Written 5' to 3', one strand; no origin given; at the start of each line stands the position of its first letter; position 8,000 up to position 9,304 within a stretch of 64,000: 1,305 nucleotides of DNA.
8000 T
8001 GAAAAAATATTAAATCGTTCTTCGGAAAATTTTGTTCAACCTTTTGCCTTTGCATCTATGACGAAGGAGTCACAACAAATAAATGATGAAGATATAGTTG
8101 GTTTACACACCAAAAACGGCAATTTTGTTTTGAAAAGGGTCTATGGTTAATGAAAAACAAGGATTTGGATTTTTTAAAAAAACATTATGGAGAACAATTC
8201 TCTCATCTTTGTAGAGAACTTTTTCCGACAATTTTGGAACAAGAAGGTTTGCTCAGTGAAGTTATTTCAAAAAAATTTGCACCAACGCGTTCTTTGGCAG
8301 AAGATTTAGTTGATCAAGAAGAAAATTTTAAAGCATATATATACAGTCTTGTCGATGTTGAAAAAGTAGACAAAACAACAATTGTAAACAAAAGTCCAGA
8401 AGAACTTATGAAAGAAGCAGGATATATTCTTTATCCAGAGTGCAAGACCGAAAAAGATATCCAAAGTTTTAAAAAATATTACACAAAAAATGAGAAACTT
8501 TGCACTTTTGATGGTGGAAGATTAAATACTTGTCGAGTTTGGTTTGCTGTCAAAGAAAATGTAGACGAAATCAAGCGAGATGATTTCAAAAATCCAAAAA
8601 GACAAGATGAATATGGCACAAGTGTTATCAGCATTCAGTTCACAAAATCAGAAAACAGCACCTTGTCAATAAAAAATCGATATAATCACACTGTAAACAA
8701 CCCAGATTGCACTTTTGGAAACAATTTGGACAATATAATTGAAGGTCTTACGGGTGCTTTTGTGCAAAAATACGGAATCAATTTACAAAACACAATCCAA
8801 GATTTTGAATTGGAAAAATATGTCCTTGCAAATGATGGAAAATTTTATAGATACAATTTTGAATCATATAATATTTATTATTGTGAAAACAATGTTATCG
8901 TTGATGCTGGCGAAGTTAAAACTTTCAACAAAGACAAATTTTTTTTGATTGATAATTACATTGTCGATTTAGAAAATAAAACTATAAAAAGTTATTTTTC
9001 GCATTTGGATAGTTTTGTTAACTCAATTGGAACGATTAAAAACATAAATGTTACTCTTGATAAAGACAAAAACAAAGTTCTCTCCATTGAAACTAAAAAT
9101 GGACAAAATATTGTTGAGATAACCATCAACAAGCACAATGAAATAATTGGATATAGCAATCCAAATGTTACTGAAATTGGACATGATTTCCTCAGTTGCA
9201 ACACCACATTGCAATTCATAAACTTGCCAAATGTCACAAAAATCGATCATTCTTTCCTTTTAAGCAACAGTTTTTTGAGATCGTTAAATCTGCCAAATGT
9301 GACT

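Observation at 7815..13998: Tandem three-module family: unrecognised export-signal-free head domain fused to a variable LRR solenoid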

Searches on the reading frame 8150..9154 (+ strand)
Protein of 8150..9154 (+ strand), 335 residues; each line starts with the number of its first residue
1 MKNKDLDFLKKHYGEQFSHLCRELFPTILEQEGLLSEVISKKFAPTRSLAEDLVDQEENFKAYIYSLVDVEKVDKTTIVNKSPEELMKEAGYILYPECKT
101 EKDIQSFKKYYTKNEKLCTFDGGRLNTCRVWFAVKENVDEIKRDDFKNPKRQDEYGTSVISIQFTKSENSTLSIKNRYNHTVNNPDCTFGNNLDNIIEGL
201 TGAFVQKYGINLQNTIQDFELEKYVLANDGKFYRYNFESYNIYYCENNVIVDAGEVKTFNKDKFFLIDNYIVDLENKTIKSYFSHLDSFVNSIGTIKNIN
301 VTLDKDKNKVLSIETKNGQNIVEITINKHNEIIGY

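Call 12: find_homologous_proteins(query=window:8150-9154:+)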
Query window:8150-9154:+ (335 aa): 2665 proteins with E <= 0.001 among 3942 candidates; the best 120 are listed.
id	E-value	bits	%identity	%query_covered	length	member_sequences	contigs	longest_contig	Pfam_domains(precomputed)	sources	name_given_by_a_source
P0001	4.5e-215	731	100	99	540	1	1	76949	PF13306.13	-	-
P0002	7.8e-155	533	74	100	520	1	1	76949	-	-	-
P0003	2.1e-124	433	60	99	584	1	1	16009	PF13306.13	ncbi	-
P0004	4.8e-122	425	60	100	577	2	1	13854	PF13306.13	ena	-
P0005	5.6e-121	422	58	100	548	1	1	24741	PF13306.13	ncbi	-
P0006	6.6e-121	422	63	100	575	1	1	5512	PF13306.13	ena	-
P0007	2.4e-119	416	62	100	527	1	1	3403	PF13306.13,PF14696.13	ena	-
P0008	5.5e-119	415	59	100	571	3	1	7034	PF13306.13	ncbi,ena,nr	ncbi:MAG: leucine-rich repeat protein [Clostridia bacterium]|nr:leucine-rich repeat protein [Clostri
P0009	1.1e-118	414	58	100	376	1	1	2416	-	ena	-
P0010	1.9e-118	414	57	99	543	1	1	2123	PF13306.13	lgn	-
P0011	1.9e-117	410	59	99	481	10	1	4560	PF13306.13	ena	-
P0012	6.0e-117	409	59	99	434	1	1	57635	-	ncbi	-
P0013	5.7e-116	405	60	99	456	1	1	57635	-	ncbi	-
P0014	1.0e-115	405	55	99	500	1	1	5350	-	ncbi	-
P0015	1.1e-115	405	58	99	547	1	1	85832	PF13306.13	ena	-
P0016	1.3e-115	404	58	99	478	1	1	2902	PF13306.13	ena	-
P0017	1.8e-115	404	58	99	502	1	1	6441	PF13306.13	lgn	-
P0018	3.7e-115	403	57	99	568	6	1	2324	PF13306.13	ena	-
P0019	6.3e-115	402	57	100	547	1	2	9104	PF13306.13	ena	-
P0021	8.1e-115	402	59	99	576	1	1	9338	PF13306.13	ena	-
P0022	1.2e-114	401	58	99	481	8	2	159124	PF13306.13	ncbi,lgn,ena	-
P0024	4.7e-114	399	55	99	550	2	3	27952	PF13306.13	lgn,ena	-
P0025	6.2e-114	399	55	100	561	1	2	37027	PF13306.13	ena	-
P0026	8.1e-114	398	57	99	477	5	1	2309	PF13306.13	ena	-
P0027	9.4e-114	398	56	99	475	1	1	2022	PF13306.13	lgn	-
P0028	1.0e-113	398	57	99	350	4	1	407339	-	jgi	jgi:hypothetical protein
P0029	1.9e-113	397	54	100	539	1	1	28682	PF13306.13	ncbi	-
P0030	1.9e-113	397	58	99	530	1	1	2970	PF13306.13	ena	-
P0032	6.0e-113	395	57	99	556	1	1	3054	PF13306.13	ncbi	-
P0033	6.3e-113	395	55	100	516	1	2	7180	PF13306.13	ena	-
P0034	6.7e-113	395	57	100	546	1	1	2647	PF13306.13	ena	-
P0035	8.2e-113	395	58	99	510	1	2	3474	PF13306.13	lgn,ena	-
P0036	9.8e-113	395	57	99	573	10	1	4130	PF13306.13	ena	-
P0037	1.2e-112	394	57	99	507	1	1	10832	PF13306.13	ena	-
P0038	1.9e-112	394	59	99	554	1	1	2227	PF13306.13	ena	-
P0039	1.9e-112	394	59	99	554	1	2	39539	PF13306.13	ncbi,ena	-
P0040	1.9e-112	394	59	99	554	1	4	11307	PF13306.13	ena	-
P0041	2.2e-112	394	60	99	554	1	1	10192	PF13306.13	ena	-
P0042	2.2e-112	394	59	99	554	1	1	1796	PF13306.13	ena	-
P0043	2.3e-112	394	59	99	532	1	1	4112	PF13306.13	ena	-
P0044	2.6e-112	393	58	99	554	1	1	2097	PF13306.13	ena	-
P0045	2.6e-112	393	59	99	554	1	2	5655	PF13306.13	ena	-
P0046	2.9e-112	393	58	99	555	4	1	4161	PF13306.13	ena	-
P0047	3.1e-112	393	58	99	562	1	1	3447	PF13306.13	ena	-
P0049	3.4e-112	393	58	99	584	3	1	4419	PF13306.13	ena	-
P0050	3.8e-112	393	58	99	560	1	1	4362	PF13306.13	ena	-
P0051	4.0e-112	393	54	100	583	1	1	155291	PF13306.13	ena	-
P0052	4.5e-112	393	54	100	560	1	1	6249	PF13306.13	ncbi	-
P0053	4.6e-112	393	58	99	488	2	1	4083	PF13306.13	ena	-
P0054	5.4e-112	392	58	99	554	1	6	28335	PF13306.13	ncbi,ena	-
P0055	5.4e-112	392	58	99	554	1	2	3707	PF13306.13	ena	-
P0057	7.2e-112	392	58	99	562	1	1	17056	PF13306.13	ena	-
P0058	8.2e-112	392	58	99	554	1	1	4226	PF13306.13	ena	-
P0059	8.2e-112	392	58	99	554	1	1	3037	PF13306.13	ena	-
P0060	8.2e-112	392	58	99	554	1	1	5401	PF13306.13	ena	-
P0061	8.2e-112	392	58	99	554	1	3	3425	PF13306.13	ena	-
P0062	8.2e-112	392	58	99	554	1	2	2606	PF13306.13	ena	-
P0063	1.1e-111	391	57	99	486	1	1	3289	PF13306.13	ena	-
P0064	1.3e-111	391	58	99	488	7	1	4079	PF13306.13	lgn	-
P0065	1.4e-111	391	58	99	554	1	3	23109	PF13306.13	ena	-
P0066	1.4e-111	391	58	99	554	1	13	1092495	PF13306.13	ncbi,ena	-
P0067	1.4e-111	391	58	99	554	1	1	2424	PF13306.13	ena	-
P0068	1.6e-111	391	58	99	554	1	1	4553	PF13306.13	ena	-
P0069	1.6e-111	391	58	99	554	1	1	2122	PF13306.13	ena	-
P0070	1.7e-111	391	57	99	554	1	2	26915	PF13306.13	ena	-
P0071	1.7e-111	391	58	99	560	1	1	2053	PF13306.13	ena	-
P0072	1.8e-111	391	58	99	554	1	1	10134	PF13306.13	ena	-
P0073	2.0e-111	390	58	99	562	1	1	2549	PF13306.13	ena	-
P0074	2.1e-111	390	55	100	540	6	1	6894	PF13306.13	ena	-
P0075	2.1e-111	390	57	99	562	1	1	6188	PF13306.13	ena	-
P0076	2.2e-111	390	58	99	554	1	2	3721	PF13306.13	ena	-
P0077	2.5e-111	390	58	99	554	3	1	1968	PF13306.13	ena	-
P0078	3.2e-111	390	58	99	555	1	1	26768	PF13306.13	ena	-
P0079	3.8e-111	390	58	99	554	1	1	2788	PF13306.13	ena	-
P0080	4.3e-111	389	58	99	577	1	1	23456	PF13306.13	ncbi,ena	-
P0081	6.6e-111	389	56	99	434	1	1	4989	PF13306.13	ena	-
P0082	6.7e-111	389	58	99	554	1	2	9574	PF13306.13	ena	-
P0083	7.9e-111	389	58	99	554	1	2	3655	PF13306.13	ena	-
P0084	1.1e-110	388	58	99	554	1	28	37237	PF13306.13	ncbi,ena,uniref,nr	ncbi:MAG TPA: leucine-rich repeat protein [Candidatus Onthousia excrementipullorum]|uniref:Leucine-r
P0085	1.1e-110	388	55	100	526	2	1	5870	PF13306.13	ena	-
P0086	1.1e-110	388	58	99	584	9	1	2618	PF13306.13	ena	-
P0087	1.5e-110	388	58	99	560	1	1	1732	PF13306.13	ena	-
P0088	1.6e-110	388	55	100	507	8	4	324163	PF13306.13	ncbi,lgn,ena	-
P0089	2.0e-110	387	54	100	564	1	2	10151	PF13306.13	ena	-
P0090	2.2e-110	387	58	99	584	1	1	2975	PF13306.13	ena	-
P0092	3.8e-110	386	57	99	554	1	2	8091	PF13306.13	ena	-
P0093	5.0e-110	386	57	99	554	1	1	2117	PF13306.13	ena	-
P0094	5.0e-110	386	54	100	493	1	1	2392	PF13306.13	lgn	-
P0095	5.2e-110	386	56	99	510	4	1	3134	PF13306.13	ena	-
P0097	7.9e-110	385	57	99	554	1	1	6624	PF13306.13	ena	-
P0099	1.2e-109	385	57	99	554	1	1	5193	PF13306.13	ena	-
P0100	1.2e-109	385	58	99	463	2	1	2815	PF13306.13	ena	-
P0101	1.2e-109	385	57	99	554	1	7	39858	PF13306.13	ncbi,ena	-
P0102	1.3e-109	385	57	99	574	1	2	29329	PF13306.13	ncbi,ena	-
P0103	1.4e-109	384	58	99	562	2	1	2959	PF13306.13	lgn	-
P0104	1.7e-109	384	55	100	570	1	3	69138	PF13306.13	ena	-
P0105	1.7e-109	384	58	99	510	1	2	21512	PF13306.13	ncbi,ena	-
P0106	2.2e-109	384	54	100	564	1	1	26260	PF13306.13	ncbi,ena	-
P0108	2.7e-109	384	57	99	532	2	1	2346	PF13306.13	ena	-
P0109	2.8e-109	383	57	99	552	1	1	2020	PF13306.13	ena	-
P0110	3.0e-109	383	54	100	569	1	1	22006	PF13306.13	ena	-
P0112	3.8e-109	383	53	100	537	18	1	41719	PF13306.13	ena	-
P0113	4.2e-109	383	55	100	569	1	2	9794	PF13306.13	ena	-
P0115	5.4e-109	382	57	99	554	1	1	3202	PF13306.13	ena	-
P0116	7.1e-109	382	57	99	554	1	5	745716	PF13306.13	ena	-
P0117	7.9e-109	382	57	99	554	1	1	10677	PF13306.13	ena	-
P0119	8.2e-109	382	57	99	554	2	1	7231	PF13306.13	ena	-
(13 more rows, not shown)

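Call 14: search_solved_structures(query=window:8150-9154:+, max_evalue=10)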
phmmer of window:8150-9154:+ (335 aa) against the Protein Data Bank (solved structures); distinct sequences matched with E-value up to 10: 1.
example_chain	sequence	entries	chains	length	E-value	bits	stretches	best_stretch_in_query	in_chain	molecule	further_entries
6zj3_L5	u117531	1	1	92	0.42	13.1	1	198-262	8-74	Ribosomal protein eL42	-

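Call 15: search_protein_families(library=phrogs, proteins=[window:8150-9154:+], max_evalue=1)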
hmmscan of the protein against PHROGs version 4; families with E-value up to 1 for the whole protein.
window:8150-9154:+ (335 aa): 2 families
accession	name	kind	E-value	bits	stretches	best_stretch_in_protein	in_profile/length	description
phrog_18400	-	unknown function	0.3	12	1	76-142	30-95/150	-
phrog_21535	-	unknown function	0.57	11.5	0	205-251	48-94/104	-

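Call 21: find_related_loci(query=A3, collection=genome_contigs, flank=6000)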
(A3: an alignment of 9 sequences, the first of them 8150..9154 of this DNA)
Query A3 (335 aa) in genome_contigs; peptide patterns used: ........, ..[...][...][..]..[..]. (x = any residue, [..] = any of these).
458 stretches matched a pattern; 312 encode a relative of the query (tblastn E <= 1e-3); the best 80 are kept; 73 distinct loci.
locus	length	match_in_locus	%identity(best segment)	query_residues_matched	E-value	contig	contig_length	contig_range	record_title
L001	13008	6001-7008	60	1-334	4e-132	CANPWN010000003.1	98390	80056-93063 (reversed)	MAG: uncultured Clostridia bacterium isolate Lapin-004__bin61 genome assembly, contig: Lapin-004__NODE_188_length_98390_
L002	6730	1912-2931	58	1-335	6e-129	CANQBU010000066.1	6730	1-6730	MAG: uncultured Clostridia bacterium isolate Lapin-002__bin27 genome assembly, contig: Lapin-002__NODE_15133_length_6730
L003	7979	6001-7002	59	1-335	3e-128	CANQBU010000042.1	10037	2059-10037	MAG: uncultured Clostridia bacterium isolate Lapin-002__bin27 genome assembly, contig: Lapin-002__NODE_8920_length_10037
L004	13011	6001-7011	58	1-335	2e-127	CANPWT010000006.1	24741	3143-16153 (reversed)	MAG: uncultured Clostridia bacterium isolate Lapin-005__bin102 genome assembly, contig: Lapin-005__NODE_2642_length_2474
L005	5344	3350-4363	59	1-335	4e-127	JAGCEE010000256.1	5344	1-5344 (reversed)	MAG: Clostridia bacterium isolate RGIG9710 Yak_Omasum-3__c1235818, whole genome shotgun sequence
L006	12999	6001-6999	56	5-335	5e-122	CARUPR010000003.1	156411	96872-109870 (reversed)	MAG TPA_asm: uncultured Eubacteriales bacterium isolate MGBC127298 genome assembly, contig: MGBC127298.3, whole genome s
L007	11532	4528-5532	59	5-335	3e-123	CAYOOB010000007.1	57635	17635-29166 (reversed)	MAG TPA_asm: uncultured Lachnospiraceae bacterium isolate SRP141132_co3_356 genome assembly, contig: NODE_247_length_576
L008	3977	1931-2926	57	4-335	8e-124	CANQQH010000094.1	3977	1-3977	MAG: uncultured Clostridia bacterium isolate Lapin-011__bin23 genome assembly, contig: Lapin-011__NODE_30172_length_3977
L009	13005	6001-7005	57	1-335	5e-120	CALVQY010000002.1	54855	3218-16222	MAG: uncultured Bacilli bacterium isolate BRZ_NN__bin51 genome assembly, contig: BRZ_NN__NODE_603_length_54855_cov_18.25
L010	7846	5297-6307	56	1-335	4e-120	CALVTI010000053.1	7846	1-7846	MAG: uncultured Clostridia bacterium isolate E01__bin27 genome assembly, contig: E01__k127_1311611, whole genome shotgun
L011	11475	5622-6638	58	1-335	1e-119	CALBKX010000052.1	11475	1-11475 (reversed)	MAG TPA_asm: uncultured Clostridia bacterium isolate SRR1747034_bin.76_CONCOCT_v1.1_MAG genome assembly, contig: ERZ8082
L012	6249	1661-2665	54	1-335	1e-119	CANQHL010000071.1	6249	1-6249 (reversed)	MAG: uncultured Clostridia bacterium isolate Lapin-030__bin48 genome assembly, contig: Lapin-030__NODE_15672_length_6249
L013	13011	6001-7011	58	1-334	3e-119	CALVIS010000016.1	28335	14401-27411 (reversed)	MAG: uncultured Bacilli bacterium isolate BRZ_FH__bin24 genome assembly, contig: BRZ_FH__NODE_1717_length_28335_cov_18.4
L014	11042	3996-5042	55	1-335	6e-119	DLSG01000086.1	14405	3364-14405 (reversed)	MAG TPA_asm: Christensenella sp. UBA7868 UBA7868_contig_4532, whole genome shotgun sequence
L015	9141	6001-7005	57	1-335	6e-119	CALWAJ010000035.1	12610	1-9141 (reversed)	MAG: uncultured Bacilli bacterium isolate BRZ_GV__bin40 genome assembly, contig: BRZ_GV__NODE_3996_length_12610_cov_8.42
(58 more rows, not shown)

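Call 26: predict_structure(alignment_id=A4)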
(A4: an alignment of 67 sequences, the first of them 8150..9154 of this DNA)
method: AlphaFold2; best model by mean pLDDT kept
length: 335 residues; sequences in the alignment: 67
mean_pLDDT: 84.3   pTM: 0.56
mean pLDDT of the five models: 84.3, 83.4, 81.9, 81.1, 79.8
residues with pLDDT >= 90: 155; 70-90: 141; 50-70: 19; < 50: 20
segments of 3 or more residues with pLDDT < 50: 70-78, 180-185
pLDDT, mean of each block of 10 residues (from residue 1): 87 96 85 91 94 87 74 43 93 96 93 76 89 93 80 80 84 74 47 79 88 61 87 90 91 91 91 94 82 91 93 84 91 91
secondary structure, 60 per line:
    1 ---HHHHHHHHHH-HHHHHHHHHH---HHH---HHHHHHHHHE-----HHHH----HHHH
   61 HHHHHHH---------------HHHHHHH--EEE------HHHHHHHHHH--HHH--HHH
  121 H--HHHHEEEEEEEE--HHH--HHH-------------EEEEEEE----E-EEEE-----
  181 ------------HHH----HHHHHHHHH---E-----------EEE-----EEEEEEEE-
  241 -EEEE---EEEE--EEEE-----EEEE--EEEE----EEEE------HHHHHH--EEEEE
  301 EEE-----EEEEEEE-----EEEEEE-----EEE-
elements in order: H4-13 H15-24 H34-42 H49-52 H57-67 H83-89 E92-94 H101-110 H118-121 H124-127 E128-135 E159-165 E172-175 H200-208 E224-226 E232-239 E242-245 E249-252 E255-258 E264-267 E270-273 E278-281 H288-293 E296-303 E309-315 E321-326 E332-334
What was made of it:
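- Tried and rejected: PD-(D/E)xK, GIY-YIG, HEPN, deaminase and E2 motifs: spacing or secondary structure do not fit (call 26).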

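Call 28: search_protein_representatives(alignment_id=A3)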
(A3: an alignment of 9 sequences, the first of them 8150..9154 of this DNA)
Query: 9 sequences, 338 profile positions. Proteins with E-value up to 0.001 (for the whole library): 1291; up to 1e-10: 1129; up to 1e-30: 780. The best 150 are listed.
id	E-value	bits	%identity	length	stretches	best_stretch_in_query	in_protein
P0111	2.4e-161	552.9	-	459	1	1-337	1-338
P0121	9.1e-147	505.0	-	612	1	1-337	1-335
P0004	5.1e-146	502.5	-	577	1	1-338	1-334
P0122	9.6e-144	495.0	-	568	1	3-337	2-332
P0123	1.5e-143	494.4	-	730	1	4-338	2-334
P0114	6.7e-141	485.7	-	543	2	114-337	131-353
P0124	3.7e-139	479.9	-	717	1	3-338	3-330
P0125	1.5e-138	477.9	-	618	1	1-338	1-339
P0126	4.2e-138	476.5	-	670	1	2-338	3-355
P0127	7.1e-138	475.7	-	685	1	4-338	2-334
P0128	5.6e-137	472.8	-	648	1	1-338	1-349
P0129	2.8e-136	470.5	-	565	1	4-338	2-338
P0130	3.8e-135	466.7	-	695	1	1-338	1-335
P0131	4.8e-135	466.4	-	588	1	3-337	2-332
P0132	6.4e-135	466.0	-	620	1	1-338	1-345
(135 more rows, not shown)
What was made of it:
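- The head begins within the first 20 residues in all 150 listed representatives (call 28).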

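Call 29: fold_search(model_id=the predicted structure, library=pdb)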
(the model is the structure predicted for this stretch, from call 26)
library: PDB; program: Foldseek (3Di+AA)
matches with E <= 10: 264; with E <= 0.001: 0
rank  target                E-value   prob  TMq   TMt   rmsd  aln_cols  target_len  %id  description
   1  7uio_An               1.8e-01  0.08  0.15  0.08  23.4       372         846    8  Mediator-PIC Early (Composite Model) (released 2023-03-01)
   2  5boi                  3.1e-01  0.08  0.15  0.20  17.7       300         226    8  Bacillus megaterium YpeB C-terminal domain (released 2015-08-12)
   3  8okv_B                4.9e-01  0.21  0.13  0.13  13.3       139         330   12  lipoprotein BT2095 from Bacteroides thetaiotamicron bound to cyanocobalamin CnCbl (released 2023-09-20)
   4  3u1w_A                6.5e-01  0.06  0.12  0.16  18.6       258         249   10  Crystal structure of a Calcium binding protein (BDI_1975) from Parabacteroides distasonis ATCC 8503 at 2.00 A resoluti (released 2012-01-25)
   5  8okv_C                7.6e-01  0.18  0.12  0.13  13.4       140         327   10  lipoprotein BT2095 from Bacteroides thetaiotamicron bound to cyanocobalamin CnCbl (released 2023-09-20)
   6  7krj_C                1.1e+00  0.33  0.10  0.22   6.5        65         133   14  The GR-Maturation Complex: Glucocorticoid Receptor in complex with Hsp90 and co-chaperone p23 (released 2022-01-12)
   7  8bai_B                1.1e+00  0.13  0.13  0.13  12.7       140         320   11  The surface-exposed lipo-protein of BtuG2 in complex with cyanocobalamin. (released 2023-10-25)
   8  3u1w_C                1.1e+00  0.05  0.13  0.17  17.6       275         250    8  Crystal structure of a Calcium binding protein (BDI_1975) from Parabacteroides distasonis ATCC 8503 at 2.00 A resoluti (released 2012-01-25)
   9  8okv_D                1.2e+00  0.14  0.13  0.13  13.2       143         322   11  lipoprotein BT2095 from Bacteroides thetaiotamicron bound to cyanocobalamin CnCbl (released 2023-09-20)
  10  4hhq                  1.3e+00  0.08  0.12  0.12  13.7       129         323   13  Serum paraoxonase-1 by directed evolution with the H115Q and H134Q mutations (released 2013-03-27)
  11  8bmy_A                1.4e+00  0.12  0.12  0.12  12.9       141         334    9  Bacteroides thetaiotaomicron surface lipoprotein bound to cyanocobalamin (released 2023-08-16)
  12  7ne7                  1.4e+00  0.03  0.13  0.07  18.2       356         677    8  oligopeptidase B from S. proteomaculans with modified hinge region in complex with N-[(1S)-5-amino-1-(chloroacetyl)penty (released 2021-02-17)
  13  9lol_A                1.4e+00  0.02  0.12  0.10  20.4       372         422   11  Cryo-EM structure of human MON1A-CCZ1-RAB7A (released 2025-12-03)
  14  9s6c_C                1.5e+00  0.03  0.11  0.11  17.7       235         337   12  B12 Binding protein - BtuK1 (released 2025-09-17)
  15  2dg0_I                1.6e+00  0.16  0.10  0.11   8.5        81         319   17  Crystal structure of Drp35, a 35kDa drug responsive protein from Staphylococcus aureus (released 2006-12-12)
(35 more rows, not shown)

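Call 41: fold_search(model_id=the predicted structure, library=viral)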
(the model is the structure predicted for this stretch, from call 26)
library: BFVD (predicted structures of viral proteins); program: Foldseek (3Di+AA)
matches with E <= 10: 751; with E <= 0.001: 0
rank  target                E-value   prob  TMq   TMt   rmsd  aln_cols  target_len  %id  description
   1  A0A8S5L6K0            1.3e-02  0.09  0.11  0.07  21.6       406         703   10  Uncharacterized protein [Myoviridae sp. ctA4D8]
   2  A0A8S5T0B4            2.6e-02  0.77  0.25  0.15  18.9       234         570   10  Uncharacterized protein [Myoviridae sp. ctWb16]
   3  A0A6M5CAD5            3.5e-02  0.08  0.10  0.09  20.7       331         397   11  (no name in the UniProt tables at hand)
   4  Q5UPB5                5.4e-02  0.08  0.13  0.10  22.0       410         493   11  Putative BTB/POZ domain-containing protein L35 [Acanthamoeba polyphaga mimivirus]
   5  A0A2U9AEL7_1          1.1e-01  0.10  0.14  0.06  18.9       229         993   12  p227 protein [Sweet potato chlorotic stunt virus]
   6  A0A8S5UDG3            1.9e-01  0.04  0.10  0.09  25.5       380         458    8  Uncharacterized protein [Siphoviridae sp. ct13O11]
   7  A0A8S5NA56            1.9e-01  0.04  0.09  0.06  19.7       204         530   13  Minor structural protein [Siphoviridae sp. ctBmU27]
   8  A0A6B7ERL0            2.1e-01  0.21  0.11  0.15  13.6       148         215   15  (no name in the UniProt tables at hand)
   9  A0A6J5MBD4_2          2.7e-01  0.11  0.17  0.08  10.7       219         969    8  Collagen triple helix repeat [uncultured Caudovirales phage]
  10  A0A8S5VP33            3.2e-01  0.06  0.10  0.14  15.3       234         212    9  (no name in the UniProt tables at hand)
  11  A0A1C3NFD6            3.6e-01  0.06  0.12  0.13  17.3       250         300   12  (no name in the UniProt tables at hand)
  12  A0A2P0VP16            4.1e-01  0.30  0.13  0.05  10.5       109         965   10  TIR/WD40 domain-containing protein [Tetraselmis virus 1]
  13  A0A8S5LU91            4.1e-01  0.23  0.13  0.29  11.7       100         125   13  Uncharacterized protein [Siphoviridae sp. ctKm44]
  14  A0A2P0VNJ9            4.5e-01  0.07  0.14  0.04  16.9       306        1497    7  Fibronectin type III domain-containing protein [Tetraselmis virus 1]
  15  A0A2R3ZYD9            4.8e-01  0.04  0.11  0.08  26.3       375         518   11  (no name in the UniProt tables at hand)
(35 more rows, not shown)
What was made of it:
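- Tried and rejected: The head model (pLDDT 84, pTM 0.56) gave nothing below E 0.01 against PDB or BFVD, and TM scores were at most 0.25 (calls 29, 41).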

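Call 47: search_solved_structures(query=A3, max_evalue=10, show_alignments=2)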
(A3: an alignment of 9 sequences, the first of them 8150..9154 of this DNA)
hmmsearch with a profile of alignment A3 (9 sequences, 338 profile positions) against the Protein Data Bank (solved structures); distinct sequences matched with E-value up to 10: 2.
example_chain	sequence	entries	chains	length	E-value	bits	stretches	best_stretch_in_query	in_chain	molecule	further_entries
9nv3_A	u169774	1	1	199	0.56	12.4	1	5-79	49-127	DUF1788 domain-containing protein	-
8ht3_A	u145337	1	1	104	0.98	11.6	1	168-204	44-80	New Antigen Receptor variable domain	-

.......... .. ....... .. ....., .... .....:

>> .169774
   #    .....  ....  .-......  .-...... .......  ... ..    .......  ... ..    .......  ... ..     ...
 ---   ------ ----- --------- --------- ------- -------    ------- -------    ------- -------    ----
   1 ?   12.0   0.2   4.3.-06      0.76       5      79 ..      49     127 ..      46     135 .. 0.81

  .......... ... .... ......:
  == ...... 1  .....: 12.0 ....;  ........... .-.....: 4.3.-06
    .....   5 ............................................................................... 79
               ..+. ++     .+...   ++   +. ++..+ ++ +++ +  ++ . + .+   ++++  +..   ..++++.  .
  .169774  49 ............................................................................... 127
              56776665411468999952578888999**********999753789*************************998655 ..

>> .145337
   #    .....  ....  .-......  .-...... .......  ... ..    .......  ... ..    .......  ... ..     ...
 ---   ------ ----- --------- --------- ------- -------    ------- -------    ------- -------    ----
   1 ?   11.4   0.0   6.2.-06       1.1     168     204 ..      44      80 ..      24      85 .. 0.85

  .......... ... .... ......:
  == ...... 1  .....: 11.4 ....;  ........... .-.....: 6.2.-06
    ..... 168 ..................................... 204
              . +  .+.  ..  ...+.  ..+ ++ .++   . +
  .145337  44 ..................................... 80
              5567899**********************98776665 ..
